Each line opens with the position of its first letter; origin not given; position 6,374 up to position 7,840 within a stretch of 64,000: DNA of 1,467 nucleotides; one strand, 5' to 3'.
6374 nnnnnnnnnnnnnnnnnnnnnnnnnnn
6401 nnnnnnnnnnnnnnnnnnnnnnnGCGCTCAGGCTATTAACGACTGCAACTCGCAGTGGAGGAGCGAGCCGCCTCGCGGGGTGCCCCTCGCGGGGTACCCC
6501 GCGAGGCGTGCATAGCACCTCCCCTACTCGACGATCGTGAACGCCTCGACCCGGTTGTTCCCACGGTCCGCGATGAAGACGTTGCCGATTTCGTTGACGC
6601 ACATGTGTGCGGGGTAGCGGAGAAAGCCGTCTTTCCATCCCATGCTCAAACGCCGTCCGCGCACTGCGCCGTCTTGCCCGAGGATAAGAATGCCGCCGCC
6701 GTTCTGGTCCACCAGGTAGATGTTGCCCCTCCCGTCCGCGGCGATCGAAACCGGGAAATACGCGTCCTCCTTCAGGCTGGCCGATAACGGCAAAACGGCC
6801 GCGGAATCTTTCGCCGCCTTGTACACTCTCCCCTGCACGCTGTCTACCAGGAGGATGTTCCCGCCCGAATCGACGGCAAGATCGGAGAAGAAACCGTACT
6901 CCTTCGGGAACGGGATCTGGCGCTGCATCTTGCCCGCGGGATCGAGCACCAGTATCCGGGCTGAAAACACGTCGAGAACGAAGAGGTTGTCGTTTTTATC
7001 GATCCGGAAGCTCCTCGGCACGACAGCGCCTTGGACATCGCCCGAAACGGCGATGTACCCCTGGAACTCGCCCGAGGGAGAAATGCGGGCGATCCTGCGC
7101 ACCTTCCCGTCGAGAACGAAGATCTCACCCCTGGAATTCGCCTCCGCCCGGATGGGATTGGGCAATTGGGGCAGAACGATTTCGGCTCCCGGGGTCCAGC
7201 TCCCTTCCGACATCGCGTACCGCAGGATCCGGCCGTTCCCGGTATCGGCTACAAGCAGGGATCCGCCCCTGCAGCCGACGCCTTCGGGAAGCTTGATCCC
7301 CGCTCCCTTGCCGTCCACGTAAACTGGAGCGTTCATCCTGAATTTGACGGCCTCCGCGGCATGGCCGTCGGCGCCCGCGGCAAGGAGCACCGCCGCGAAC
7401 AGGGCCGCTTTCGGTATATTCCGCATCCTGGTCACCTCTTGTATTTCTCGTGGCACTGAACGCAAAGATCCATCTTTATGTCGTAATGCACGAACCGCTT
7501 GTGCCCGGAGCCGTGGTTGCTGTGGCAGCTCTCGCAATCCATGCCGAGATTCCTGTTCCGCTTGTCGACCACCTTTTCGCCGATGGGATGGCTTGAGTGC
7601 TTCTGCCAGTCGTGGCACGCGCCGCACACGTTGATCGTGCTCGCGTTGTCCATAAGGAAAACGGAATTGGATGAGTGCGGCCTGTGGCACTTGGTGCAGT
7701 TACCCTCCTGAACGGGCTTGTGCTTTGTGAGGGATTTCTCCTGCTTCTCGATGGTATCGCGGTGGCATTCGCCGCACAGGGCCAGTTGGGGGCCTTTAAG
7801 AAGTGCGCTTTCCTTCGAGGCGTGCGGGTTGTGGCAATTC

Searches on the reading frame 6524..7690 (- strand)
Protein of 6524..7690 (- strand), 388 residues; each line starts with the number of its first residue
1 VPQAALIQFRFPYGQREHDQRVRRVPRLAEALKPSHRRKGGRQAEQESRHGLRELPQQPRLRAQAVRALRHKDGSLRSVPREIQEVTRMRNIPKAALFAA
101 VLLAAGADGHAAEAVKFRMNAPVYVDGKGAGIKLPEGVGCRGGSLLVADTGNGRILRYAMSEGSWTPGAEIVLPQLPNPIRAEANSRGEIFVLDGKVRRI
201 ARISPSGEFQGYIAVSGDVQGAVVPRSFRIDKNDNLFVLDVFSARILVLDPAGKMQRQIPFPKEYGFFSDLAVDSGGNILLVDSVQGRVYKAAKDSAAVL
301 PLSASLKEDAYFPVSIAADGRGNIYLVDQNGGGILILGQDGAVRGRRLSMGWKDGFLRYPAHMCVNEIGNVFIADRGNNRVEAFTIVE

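Call 53: search_protein_families(library=pfam, proteins=[window:6524-7690:-], max_evalue=0.01)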
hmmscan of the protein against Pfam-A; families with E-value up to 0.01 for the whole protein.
window:6524-7690:- (388 aa): 4 families
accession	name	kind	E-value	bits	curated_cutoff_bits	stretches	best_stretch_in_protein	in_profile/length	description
PF01436.27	NHL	-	6.7e-14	51.6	20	1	357-382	1-26/28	NHL repeat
PF24684.1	Vgb_lyase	-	0.00096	18.5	50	1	184-348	62-218/290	Virginiamycin B lyase family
PF06739.17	SBBP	-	0.002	18.4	20.5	0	311-326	13-28/38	Beta-propeller repeat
PF08450.18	SGL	-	0.0049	16.9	26.3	0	232-282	10-57/246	SMP-30/Gluconolactonase/LRE-like region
